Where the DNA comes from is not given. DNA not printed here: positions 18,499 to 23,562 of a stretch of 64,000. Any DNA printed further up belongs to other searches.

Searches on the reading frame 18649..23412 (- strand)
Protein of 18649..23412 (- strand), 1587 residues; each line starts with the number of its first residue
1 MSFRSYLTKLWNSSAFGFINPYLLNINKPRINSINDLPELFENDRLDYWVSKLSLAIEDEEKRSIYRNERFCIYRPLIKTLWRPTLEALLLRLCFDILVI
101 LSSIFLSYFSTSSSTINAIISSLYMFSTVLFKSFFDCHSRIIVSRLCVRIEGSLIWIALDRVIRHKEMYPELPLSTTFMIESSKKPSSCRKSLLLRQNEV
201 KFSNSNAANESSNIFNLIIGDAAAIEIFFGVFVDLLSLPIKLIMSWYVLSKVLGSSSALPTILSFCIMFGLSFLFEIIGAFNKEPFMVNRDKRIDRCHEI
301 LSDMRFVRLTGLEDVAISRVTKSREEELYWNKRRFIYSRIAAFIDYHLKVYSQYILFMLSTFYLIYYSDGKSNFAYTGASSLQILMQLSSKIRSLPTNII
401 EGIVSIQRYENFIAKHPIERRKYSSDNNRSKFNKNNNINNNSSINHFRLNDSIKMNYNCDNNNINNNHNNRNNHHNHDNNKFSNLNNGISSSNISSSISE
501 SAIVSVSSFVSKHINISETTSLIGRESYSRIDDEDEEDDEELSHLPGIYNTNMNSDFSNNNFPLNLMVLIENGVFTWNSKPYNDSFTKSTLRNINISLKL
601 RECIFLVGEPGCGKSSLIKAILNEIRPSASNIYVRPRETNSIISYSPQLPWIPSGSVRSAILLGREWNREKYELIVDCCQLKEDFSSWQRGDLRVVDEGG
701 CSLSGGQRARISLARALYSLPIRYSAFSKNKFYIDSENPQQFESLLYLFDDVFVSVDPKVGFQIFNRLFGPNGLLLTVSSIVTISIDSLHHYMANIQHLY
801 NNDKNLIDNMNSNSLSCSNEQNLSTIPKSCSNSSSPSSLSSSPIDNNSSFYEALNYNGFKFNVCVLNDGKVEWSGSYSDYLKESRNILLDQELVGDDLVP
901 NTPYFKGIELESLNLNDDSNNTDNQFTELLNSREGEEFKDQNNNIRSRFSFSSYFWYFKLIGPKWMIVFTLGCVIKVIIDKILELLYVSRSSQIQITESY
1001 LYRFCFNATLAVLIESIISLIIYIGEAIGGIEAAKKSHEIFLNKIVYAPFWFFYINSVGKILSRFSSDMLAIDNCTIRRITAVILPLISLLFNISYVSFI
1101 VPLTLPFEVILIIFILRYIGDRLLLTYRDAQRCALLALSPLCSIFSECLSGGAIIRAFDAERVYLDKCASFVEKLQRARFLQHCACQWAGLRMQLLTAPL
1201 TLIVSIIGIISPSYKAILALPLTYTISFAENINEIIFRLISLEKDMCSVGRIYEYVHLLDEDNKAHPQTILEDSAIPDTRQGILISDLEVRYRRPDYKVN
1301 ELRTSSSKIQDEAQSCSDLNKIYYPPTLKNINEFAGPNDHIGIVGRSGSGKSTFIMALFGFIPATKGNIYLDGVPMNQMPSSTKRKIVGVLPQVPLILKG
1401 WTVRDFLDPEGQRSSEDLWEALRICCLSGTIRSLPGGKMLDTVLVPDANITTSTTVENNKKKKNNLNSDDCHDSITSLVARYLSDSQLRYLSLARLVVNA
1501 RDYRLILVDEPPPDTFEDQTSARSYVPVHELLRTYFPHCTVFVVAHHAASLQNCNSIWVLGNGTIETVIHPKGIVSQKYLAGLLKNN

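Call 15: search_protein_families(library=pfam, proteins=[window:18649-23412:-], max_evalue=0.001)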
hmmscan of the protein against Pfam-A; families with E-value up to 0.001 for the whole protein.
window:18649-23412:- (1587 aa): 14 families
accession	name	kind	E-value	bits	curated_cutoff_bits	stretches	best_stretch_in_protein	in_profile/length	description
PF00005.33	ABC_tran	-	3.8e-32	112.2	25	2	1329-1511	2-135/137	ABC transporter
PF00664.28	ABC_membrane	-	1.8e-12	48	28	2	974-1210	21-248/274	ABC transporter transmembrane region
PF01926.29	MMR_HSR1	-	6.7e-08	33.1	21.9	0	604-640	2-37/113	50S ribosome-binding GTPase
PF13191.12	AAA_16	-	6.9e-07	30.4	32.6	1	602-649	25-70/167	AAA ATPase domain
PF13555.12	AAA_29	-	1.1e-06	28.7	27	0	1340-1358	24-42/61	P-loop containing region of AAA domain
PF13401.12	AAA_22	-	3.1e-06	27.9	27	0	601-641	5-46/130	AAA domain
PF00910.28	RNA_helicase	-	2.5e-05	25.2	21.5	0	604-646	1-48/105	RNA helicase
PF03193.22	RsgA_GTPase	-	6e-05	23.4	30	0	588-626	94-131/174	RsgA GTPase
PF02463.25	SMC_N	-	7.6e-05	22.7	40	0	601-649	23-71/220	RecF/RecN/SMC N terminal domain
PF20703.3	nSTAND1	-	0.00017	21.8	27.1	0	598-620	30-52/379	Novel STAND NTPase 1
PF01443.25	Viral_helicase1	-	0.00027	21.3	21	0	608-653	5-22/228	Viral superfamily 1 RNA helicase core domain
PF05673.19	DUF815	-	0.00035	20.2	23.8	0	604-627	56-79/249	Protein of unknown function (DUF815)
PF20720.3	nSTAND3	-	0.00051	20.2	27.2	0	594-628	10-44/155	Novel STAND NTPase 3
PF13304.12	AAA_21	-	0.00061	20.4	27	0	1342-1359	3-20/304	AAA domain, putative AbiEii toxin, Type IV TA system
